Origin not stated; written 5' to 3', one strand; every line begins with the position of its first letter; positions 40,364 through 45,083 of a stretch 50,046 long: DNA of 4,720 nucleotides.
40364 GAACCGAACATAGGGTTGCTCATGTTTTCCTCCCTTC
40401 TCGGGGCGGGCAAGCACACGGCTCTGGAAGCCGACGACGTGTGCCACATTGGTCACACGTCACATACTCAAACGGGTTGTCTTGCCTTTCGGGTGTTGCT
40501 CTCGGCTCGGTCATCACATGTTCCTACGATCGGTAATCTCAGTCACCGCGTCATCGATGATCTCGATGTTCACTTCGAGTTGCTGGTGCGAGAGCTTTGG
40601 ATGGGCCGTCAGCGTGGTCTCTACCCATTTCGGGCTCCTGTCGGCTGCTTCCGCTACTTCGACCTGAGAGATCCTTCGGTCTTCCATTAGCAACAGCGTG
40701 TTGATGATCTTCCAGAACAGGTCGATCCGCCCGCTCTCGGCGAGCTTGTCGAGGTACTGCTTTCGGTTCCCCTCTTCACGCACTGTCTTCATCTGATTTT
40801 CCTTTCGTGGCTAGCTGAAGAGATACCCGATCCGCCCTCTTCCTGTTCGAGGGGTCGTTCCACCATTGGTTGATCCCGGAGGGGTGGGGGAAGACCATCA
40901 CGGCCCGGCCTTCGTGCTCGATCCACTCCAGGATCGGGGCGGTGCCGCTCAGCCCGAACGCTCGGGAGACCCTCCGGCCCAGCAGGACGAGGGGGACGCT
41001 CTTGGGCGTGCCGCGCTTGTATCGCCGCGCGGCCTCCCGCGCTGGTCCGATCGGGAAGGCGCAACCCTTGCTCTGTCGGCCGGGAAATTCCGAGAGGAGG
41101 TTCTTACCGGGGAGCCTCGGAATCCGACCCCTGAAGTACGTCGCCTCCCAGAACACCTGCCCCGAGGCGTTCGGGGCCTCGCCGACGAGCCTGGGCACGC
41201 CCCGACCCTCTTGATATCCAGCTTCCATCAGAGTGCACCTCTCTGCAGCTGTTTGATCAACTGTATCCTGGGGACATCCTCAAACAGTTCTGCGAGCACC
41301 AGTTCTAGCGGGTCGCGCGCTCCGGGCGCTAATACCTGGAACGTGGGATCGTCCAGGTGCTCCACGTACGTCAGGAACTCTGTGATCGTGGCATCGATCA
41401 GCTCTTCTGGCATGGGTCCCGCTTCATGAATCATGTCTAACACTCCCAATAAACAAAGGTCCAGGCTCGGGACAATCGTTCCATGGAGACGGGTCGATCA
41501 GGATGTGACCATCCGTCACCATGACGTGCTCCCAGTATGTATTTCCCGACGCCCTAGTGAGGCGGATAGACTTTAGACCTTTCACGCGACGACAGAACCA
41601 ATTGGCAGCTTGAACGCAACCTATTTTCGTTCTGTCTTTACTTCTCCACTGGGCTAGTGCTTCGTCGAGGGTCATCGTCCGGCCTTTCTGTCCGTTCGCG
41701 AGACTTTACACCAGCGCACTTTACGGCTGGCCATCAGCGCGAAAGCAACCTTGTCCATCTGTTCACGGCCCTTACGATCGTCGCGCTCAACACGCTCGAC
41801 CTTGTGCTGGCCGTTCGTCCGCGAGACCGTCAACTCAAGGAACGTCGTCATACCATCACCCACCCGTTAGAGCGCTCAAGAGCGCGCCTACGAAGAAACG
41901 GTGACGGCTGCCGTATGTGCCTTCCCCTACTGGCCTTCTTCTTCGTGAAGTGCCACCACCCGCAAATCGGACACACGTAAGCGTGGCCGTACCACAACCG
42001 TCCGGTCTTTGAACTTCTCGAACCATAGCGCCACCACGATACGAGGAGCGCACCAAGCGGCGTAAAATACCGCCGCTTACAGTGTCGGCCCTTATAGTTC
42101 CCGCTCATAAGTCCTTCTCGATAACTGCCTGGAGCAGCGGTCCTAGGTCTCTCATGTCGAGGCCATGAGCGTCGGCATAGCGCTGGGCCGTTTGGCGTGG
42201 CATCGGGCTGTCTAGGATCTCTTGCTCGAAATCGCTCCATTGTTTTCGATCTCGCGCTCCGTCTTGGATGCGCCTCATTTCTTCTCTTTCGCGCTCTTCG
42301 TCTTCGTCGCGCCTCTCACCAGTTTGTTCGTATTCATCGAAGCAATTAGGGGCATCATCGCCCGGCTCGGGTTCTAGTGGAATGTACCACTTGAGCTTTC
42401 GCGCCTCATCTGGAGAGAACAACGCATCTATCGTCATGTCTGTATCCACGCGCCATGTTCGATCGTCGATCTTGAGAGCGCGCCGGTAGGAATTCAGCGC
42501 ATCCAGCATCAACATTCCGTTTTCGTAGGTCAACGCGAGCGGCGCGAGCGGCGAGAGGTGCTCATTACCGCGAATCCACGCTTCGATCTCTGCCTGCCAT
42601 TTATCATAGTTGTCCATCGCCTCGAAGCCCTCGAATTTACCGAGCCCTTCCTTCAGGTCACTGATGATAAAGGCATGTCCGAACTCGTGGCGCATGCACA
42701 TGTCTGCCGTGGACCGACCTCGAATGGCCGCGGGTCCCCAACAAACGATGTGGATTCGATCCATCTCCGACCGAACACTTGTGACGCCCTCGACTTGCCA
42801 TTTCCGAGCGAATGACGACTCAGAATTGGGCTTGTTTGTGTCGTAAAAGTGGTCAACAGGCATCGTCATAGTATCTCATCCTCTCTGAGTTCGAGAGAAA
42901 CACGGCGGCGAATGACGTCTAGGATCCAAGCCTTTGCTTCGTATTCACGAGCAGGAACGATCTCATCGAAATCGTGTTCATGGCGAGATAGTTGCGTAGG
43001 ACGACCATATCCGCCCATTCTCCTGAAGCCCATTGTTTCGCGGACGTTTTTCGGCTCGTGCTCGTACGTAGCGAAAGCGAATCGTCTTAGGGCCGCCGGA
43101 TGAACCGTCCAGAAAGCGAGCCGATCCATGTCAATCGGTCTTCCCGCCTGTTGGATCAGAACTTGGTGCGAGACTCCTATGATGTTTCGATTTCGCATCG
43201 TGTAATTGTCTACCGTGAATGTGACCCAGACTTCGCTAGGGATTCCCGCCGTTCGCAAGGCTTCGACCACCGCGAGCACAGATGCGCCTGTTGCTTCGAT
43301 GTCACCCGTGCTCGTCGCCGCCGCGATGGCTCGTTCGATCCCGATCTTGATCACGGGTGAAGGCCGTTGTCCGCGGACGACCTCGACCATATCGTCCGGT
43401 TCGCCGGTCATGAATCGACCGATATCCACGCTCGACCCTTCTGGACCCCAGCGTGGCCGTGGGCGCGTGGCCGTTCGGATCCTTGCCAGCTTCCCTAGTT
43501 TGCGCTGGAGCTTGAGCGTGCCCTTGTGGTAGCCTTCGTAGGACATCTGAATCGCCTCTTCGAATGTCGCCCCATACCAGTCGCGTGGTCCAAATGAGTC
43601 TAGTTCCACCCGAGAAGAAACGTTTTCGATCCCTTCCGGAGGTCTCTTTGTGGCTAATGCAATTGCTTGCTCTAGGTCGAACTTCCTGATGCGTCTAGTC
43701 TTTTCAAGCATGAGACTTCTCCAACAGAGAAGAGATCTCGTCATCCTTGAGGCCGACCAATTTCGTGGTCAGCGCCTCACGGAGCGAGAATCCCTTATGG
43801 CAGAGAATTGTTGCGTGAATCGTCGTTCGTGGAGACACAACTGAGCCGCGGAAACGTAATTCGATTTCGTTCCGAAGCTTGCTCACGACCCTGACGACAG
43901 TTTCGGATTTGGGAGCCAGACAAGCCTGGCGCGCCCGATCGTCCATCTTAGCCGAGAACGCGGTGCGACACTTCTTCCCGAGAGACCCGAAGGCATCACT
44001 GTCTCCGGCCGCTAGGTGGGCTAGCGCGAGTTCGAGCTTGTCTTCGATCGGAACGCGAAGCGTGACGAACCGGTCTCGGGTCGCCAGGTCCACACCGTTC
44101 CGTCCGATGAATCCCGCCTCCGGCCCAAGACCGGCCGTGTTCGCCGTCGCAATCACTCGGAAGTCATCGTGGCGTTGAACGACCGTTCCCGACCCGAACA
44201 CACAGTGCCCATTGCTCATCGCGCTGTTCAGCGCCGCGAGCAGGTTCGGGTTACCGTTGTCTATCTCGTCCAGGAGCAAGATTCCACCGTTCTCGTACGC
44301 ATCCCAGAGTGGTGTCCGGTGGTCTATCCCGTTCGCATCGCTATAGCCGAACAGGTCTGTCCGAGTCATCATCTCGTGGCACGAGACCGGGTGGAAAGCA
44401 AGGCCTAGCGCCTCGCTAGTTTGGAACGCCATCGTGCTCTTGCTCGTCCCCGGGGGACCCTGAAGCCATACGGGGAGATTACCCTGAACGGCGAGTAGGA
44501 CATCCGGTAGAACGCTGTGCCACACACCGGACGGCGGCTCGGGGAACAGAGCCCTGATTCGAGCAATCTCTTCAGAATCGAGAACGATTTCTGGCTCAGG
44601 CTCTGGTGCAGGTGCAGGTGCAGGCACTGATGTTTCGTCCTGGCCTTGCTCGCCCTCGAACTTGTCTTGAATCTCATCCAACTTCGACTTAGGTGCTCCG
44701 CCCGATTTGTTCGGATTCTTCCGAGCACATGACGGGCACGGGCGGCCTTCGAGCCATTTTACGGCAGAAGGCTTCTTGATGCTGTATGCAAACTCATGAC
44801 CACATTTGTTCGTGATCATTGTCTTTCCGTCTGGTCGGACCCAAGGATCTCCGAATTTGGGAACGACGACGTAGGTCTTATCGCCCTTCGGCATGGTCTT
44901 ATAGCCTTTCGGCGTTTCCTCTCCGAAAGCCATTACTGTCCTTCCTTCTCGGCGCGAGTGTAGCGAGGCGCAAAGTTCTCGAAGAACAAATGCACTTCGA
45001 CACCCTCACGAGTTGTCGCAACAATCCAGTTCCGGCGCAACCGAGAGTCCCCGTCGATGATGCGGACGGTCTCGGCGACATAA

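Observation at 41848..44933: Early-arm cassette: Zn-ribbon-fused MoxR/CobS-like AAA+ ATPase, unknown 281-aa partner, HExxH peptidase and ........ mini-protein, all translationally coupled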

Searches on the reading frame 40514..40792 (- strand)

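Call 29: search_protein_families(library=pfam, proteins=[window:40514-40792:-], max_evalue=0.01)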
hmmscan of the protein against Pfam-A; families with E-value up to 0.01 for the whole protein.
window:40514-40792:- (92 aa): 1 family
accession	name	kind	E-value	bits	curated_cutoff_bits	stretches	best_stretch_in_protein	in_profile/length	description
PF13412.12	HTH_24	-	0.0061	16.5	21.9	0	34-54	11-31/48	Winged helix-turn-helix DNA-binding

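Call 30: search_protein_families(library=phrogs, proteins=[window:40514-40792:-], max_evalue=0.001)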
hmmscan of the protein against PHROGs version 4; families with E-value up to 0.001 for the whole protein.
window:40514-40792:- (92 aa): 0 families

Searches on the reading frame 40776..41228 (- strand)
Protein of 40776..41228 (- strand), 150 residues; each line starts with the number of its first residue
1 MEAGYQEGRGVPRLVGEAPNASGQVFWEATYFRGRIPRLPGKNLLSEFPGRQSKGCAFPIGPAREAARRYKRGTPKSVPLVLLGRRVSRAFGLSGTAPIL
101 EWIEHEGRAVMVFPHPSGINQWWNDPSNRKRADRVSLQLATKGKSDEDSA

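Call 29: search_protein_families(library=pfam, proteins=[window:40776-41228:-], max_evalue=0.01)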
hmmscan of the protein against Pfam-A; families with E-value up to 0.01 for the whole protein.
window:40776-41228:- (150 aa): 1 family
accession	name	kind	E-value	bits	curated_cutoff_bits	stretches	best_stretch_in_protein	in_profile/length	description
PF03167.25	UDG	-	0.0057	17.2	24.3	0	80-128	87-130/141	Uracil DNA glycosylase superfamily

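Call 30: search_protein_families(library=phrogs, proteins=[window:40776-41228:-], max_evalue=0.001)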
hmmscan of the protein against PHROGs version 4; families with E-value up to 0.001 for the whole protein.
window:40776-41228:- (150 aa): 1 family
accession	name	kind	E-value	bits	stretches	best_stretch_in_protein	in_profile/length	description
phrog_12275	-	unknown function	1.2e-10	42.4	1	42-133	51-144/168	-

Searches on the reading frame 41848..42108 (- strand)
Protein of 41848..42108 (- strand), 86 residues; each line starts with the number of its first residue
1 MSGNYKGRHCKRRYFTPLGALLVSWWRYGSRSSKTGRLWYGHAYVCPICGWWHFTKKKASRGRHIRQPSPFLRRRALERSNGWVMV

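Call 3: search_protein_families(library=pfam, proteins=[window:41848-42108:-], max_evalue=1)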
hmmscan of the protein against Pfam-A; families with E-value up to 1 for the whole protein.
window:41848-42108:- (86 aa): 1 family
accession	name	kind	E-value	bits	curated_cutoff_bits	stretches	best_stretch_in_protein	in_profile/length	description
PF13894.12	zf-C2H2_4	-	0.013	16.6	27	1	44-66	1-21/24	C2H2-type zinc finger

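Call 4: search_protein_families(library=phrogs, proteins=[window:41848-42108:-], max_evalue=0.1)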
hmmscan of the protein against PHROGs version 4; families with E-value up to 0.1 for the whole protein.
window:41848-42108:- (86 aa): 2 families
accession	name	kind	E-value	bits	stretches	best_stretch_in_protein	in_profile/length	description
phrog_38682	-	unknown function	0.02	15.9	1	42-73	72-103/175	-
phrog_21566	-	unknown function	0.024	15.9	1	27-61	74-107/107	-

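Call 7: search_protein_families(library=ncbifam, proteins=[window:41848-42108:-], max_evalue=0.1)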
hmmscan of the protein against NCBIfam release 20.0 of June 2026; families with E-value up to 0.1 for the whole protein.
window:41848-42108:- (86 aa): 0 families

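Call 8: search_protein_families(library=padloc, proteins=[window:41848-42108:-], max_evalue=0.1)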
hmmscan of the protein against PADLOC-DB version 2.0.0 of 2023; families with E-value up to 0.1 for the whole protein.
window:41848-42108:- (86 aa): 0 families

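Call 77: find_homologous_proteins(query=window:41848-42108:-, max_evalue=0.01)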
Query window:41848-42108:- (86 aa): 1 proteins with E <= 0.01 among 1 candidates.
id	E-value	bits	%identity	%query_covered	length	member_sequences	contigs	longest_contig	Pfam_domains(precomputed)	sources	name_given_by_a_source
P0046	8.9e-55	201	100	100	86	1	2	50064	-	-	-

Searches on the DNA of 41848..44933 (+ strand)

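Call 5: search_dna_similar(query=window:41848-44933:+, collection=phages, mode=distant, max_rows=25)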
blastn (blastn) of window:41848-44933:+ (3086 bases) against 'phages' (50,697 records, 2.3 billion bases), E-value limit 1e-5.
No match.
